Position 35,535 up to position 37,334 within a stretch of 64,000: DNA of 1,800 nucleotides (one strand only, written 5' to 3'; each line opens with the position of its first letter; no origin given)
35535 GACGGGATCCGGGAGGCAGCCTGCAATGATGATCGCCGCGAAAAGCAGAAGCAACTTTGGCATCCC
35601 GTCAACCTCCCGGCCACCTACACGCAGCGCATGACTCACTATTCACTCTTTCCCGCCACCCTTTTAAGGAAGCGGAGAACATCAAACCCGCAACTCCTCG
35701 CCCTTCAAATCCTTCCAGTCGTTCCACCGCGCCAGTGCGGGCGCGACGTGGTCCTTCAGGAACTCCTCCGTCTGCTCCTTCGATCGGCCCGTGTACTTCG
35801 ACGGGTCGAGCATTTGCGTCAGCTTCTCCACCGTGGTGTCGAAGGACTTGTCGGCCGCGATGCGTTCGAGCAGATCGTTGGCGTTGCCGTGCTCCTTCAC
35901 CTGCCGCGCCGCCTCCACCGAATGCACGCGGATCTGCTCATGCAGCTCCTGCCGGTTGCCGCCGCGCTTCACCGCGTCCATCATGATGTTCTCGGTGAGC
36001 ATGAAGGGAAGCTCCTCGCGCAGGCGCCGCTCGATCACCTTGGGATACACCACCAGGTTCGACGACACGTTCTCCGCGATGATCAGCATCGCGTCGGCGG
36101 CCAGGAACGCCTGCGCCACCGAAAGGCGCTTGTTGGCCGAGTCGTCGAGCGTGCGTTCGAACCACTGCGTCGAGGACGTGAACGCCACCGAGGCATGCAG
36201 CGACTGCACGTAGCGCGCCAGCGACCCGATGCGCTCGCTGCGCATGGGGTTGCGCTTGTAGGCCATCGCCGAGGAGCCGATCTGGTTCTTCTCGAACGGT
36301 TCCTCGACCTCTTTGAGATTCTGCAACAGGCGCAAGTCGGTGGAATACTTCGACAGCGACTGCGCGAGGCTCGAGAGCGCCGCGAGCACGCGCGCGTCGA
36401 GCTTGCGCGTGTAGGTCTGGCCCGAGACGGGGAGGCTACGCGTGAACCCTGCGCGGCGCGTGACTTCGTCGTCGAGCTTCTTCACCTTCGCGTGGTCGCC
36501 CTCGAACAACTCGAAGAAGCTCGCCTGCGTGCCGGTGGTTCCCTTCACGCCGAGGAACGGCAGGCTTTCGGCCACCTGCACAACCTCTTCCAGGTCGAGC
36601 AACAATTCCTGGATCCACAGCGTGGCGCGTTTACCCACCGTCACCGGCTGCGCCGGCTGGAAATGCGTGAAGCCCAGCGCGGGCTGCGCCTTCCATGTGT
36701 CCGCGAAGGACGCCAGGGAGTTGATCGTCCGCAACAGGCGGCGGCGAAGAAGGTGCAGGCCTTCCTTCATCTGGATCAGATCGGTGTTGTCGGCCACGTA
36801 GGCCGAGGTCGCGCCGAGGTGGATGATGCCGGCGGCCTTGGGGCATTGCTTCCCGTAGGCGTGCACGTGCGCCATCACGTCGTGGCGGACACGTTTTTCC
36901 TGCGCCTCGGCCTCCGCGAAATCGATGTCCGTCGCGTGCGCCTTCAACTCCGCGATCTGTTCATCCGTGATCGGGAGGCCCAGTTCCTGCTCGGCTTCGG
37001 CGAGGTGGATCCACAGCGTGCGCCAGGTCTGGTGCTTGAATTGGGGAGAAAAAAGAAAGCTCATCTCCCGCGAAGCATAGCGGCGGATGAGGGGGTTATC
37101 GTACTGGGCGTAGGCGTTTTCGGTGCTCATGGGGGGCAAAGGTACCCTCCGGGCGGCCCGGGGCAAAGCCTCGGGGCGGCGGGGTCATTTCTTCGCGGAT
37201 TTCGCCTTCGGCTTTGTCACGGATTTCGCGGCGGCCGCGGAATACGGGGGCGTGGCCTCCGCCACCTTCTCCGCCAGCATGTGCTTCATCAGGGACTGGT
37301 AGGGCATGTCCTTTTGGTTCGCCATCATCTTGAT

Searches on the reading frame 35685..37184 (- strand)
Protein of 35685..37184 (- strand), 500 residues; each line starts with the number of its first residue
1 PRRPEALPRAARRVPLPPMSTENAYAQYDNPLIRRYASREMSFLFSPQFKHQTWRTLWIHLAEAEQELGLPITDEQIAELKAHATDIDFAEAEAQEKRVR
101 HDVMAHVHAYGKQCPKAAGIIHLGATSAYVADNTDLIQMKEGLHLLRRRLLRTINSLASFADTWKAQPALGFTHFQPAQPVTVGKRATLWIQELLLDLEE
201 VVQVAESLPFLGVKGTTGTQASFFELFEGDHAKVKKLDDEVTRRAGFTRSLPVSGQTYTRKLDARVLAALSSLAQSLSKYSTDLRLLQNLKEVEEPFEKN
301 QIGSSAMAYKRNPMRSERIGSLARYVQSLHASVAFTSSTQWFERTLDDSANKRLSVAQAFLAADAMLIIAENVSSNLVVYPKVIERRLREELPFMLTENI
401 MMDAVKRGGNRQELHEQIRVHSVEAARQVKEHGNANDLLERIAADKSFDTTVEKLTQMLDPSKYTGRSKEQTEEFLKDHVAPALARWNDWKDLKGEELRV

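Call 52: search_protein_families(library=pfam, proteins=[window:35685-37184:-], max_evalue=0.0001)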
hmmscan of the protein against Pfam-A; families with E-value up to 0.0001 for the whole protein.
window:35685-37184:- (500 aa): 2 families
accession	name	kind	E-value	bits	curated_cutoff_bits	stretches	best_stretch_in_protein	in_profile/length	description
PF10397.14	ADSL_C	-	6.7e-23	81.3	32.7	1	393-475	1-79/79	Adenylosuccinate lyase C-terminus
PF00206.25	Lyase_1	-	9.7e-23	81.5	27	1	76-326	60-310/312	Lyase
